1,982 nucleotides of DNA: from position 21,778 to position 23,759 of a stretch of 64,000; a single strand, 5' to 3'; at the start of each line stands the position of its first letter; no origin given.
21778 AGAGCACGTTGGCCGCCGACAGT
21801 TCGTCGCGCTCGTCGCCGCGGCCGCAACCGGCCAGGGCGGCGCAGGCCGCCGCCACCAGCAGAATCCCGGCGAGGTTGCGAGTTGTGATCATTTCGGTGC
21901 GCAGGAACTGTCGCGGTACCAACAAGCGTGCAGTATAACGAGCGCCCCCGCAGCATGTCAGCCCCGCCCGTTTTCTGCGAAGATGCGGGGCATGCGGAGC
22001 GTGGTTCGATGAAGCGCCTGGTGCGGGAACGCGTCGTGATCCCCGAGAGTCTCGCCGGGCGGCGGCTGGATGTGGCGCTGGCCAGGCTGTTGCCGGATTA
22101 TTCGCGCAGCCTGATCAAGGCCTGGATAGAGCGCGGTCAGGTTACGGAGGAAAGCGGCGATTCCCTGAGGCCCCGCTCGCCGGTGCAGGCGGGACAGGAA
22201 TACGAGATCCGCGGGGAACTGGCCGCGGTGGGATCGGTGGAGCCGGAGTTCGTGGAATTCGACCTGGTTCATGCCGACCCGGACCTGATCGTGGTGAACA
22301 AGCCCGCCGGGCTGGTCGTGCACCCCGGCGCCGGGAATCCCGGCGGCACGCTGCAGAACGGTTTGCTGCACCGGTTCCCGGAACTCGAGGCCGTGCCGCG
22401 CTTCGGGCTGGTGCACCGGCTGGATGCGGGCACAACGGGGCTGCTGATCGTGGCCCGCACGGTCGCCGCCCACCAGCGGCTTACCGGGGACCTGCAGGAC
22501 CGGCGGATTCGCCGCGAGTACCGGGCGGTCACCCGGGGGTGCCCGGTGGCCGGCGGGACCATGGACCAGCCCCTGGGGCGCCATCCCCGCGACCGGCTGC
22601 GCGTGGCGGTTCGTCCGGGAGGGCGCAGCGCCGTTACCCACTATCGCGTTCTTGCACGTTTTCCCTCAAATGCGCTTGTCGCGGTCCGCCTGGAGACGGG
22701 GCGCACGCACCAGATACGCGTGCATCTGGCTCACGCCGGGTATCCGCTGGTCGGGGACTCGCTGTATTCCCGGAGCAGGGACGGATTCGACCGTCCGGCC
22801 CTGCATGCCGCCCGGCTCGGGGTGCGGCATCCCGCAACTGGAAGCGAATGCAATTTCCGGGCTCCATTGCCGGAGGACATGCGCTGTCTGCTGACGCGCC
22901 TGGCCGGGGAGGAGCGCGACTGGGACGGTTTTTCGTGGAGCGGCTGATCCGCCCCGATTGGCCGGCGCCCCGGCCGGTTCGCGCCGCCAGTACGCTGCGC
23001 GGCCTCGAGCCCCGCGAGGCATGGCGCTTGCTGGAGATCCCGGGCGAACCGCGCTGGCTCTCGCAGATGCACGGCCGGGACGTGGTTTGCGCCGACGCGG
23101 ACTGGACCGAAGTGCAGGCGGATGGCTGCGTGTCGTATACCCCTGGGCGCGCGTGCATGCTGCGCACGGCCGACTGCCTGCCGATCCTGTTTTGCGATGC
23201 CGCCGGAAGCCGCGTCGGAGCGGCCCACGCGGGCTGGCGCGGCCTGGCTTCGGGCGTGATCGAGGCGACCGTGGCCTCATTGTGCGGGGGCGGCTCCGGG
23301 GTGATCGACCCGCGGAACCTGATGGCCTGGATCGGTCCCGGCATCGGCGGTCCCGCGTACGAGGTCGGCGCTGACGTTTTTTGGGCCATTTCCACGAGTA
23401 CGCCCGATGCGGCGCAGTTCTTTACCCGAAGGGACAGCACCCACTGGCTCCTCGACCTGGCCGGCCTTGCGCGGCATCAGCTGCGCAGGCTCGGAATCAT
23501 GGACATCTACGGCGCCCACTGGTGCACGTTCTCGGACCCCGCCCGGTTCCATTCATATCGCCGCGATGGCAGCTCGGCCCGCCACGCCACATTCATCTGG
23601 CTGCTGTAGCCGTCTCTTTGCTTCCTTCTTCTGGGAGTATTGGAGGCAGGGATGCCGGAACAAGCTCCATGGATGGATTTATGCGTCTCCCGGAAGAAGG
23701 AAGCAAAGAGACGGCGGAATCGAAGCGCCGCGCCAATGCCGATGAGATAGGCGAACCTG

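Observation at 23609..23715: Nested-hairpin element family, copy A: 29-bp covarying outer stem around a conserved GGA-bearing core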

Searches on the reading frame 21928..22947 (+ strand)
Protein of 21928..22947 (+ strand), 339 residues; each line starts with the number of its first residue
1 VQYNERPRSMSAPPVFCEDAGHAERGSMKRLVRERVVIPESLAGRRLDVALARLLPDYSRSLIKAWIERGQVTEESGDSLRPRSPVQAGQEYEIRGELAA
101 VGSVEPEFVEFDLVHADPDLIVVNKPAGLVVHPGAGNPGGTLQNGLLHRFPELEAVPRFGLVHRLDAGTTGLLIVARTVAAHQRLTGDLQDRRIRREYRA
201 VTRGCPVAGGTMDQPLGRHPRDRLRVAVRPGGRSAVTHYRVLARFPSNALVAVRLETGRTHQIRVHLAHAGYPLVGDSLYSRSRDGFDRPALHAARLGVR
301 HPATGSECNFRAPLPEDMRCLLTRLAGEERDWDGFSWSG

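Call 55: search_protein_families(library=pfam, proteins=[window:21928-22947:+])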
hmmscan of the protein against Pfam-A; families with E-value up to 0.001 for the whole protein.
window:21928-22947:+ (339 aa): 2 families
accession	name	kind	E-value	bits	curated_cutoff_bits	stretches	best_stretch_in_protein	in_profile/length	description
PF00849.27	PseudoU_synth_2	-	1.7e-33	116.4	26.8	1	119-269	1-152/152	RNA pseudouridylate synthase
PF01479.30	S4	-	3.4e-05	23.9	22.8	1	45-73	1-29/48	S4 domain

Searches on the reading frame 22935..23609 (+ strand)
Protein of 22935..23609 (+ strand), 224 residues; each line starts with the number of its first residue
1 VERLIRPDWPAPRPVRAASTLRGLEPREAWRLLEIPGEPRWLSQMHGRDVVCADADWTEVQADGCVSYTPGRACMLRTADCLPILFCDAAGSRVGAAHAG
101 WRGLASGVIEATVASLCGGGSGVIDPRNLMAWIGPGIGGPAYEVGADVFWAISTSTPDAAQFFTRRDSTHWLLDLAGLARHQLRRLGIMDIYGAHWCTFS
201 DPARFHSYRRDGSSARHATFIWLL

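Call 55: search_protein_families(library=pfam, proteins=[window:22935-23609:+])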
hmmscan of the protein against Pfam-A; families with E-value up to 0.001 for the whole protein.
window:22935-23609:+ (224 aa): 1 family
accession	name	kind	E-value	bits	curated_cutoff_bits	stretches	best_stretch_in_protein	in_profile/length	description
PF02578.20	Cu-oxidase_4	-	8e-53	179.7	22.9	1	34-222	40-238/238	Multi-copper polyphenol oxidoreductase laccase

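Call 57: find_homologous_proteins(query=window:22935-23609:+, max_evalue=1e-40)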
Query window:22935-23609:+ (224 aa): 3351 proteins with E <= 1e-40 among 8000 candidates; the best 120 are listed.
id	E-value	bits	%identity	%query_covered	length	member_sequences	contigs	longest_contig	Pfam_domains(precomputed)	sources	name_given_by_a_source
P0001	3.4e-134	464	88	100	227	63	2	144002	PF02578.21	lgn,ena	-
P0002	1.9e-131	455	87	100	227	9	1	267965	PF02578.21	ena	-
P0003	8.8e-130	450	86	100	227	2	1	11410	PF02578.21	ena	-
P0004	3.7e-123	428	85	100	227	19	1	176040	PF02578.21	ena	-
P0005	1.0e-122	426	83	100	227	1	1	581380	PF02578.21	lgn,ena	-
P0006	7.9e-122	424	82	99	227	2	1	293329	PF02578.21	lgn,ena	-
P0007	1.8e-121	422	81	100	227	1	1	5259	PF02578.21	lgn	-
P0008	6.6e-120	417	80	100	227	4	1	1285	PF02578.21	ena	-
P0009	5.4e-119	414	80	100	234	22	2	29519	PF02578.21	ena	-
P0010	1.5e-116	406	80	100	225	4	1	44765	PF02578.21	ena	-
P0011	5.4e-116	404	79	100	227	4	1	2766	PF02578.21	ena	-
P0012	7.0e-114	397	78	100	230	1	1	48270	PF02578.21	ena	-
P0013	8.4e-111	387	77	100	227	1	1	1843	PF02578.21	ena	-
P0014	7.1e-110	384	72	98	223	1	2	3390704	PF02578.21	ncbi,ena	-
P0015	1.9e-108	380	72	100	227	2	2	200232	PF02578.21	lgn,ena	-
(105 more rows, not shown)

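Call 59: find_encoding_contigs(protein=P0001, flank=1200, max_places=2)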
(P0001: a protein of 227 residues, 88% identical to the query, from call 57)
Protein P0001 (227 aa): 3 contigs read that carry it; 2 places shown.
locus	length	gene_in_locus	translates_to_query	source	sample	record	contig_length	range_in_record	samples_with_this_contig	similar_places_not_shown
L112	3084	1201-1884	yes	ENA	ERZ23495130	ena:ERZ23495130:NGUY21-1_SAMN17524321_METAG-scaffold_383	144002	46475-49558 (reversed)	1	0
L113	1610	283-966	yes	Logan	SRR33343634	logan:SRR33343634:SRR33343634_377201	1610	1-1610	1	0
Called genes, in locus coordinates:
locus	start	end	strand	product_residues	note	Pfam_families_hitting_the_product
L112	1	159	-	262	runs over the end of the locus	PF13512:TPR_18, PF13525:YfiO, PF13174:TPR_6 (faint), PF13432:TPR_16 (weak)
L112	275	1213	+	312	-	PF00849:PseudoU_synth_2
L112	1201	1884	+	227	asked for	PF02578:Cu-oxidase_4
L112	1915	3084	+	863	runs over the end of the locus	PF02861:Clp_N, PF13191:AAA_16 (weak), PF00004:AAA, PF17871:AAA_lid_9, PF00004:AAA, PF07724:AAA_2, PF07728:AAA_5, PF10431:ClpB_D2-small, +9 more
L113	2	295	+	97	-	?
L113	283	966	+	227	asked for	PF02578:Cu-oxidase_4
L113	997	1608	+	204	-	?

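Call 60: find_encoding_contigs(protein=P0002, flank=1200, max_places=2)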
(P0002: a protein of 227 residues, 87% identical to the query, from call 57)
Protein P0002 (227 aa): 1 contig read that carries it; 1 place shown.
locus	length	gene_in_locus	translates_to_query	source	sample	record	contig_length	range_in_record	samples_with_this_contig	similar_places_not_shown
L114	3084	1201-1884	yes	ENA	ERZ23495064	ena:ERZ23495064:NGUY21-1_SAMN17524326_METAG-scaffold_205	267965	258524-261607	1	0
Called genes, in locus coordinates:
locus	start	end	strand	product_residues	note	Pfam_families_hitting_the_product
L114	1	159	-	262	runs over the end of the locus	PF13512:TPR_18, PF13525:YfiO, PF13174:TPR_6 (faint), PF13432:TPR_16 (weak)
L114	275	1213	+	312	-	PF00849:PseudoU_synth_2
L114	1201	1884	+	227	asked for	PF02578:Cu-oxidase_4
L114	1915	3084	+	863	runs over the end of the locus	PF02861:Clp_N, PF13191:AAA_16 (weak), PF00004:AAA, PF17871:AAA_lid_9, PF00004:AAA, PF07724:AAA_2, PF07728:AAA_5, PF10431:ClpB_D2-small, +10 more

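Call 61: find_encoding_contigs(protein=P0004, flank=1200, max_places=2)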
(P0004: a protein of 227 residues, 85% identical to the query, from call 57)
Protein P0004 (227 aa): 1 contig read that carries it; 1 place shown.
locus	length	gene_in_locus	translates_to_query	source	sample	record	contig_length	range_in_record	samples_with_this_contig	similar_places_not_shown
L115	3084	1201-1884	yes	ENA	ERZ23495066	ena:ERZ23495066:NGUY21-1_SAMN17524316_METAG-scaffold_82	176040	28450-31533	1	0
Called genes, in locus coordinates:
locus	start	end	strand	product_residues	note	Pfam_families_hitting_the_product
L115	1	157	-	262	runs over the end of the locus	PF13512:TPR_18, PF13525:YfiO, PF13174:TPR_6 (faint), PF13432:TPR_16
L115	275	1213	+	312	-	PF00849:PseudoU_synth_2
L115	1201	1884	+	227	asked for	PF02578:Cu-oxidase_4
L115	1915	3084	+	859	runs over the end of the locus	PF02861:Clp_N, PF13191:AAA_16 (weak), PF00004:AAA, PF17871:AAA_lid_9, PF00004:AAA, PF07724:AAA_2, PF07728:AAA_5, PF10431:ClpB_D2-small, +9 more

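Call 62: find_encoding_contigs(protein=P0005, flank=1200, max_places=2)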
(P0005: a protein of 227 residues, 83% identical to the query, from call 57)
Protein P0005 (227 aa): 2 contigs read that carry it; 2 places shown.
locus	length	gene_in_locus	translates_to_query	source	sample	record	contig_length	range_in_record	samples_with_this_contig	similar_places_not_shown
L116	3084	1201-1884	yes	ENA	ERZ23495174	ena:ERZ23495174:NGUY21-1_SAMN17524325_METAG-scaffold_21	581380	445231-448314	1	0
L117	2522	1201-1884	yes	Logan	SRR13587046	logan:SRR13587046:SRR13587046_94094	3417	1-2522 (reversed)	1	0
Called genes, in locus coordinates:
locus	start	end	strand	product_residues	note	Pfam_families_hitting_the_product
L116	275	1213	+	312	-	PF00849:PseudoU_synth_2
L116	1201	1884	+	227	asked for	PF02578:Cu-oxidase_4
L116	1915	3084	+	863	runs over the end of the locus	PF02861:Clp_N, PF13191:AAA_16 (weak), PF00004:AAA, PF17871:AAA_lid_9, PF00004:AAA, PF07724:AAA_2, PF07728:AAA_5, PF10431:ClpB_D2-small, +10 more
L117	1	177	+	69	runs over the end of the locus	-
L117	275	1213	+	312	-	PF00849:PseudoU_synth_2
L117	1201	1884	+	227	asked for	PF02578:Cu-oxidase_4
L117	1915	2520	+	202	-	?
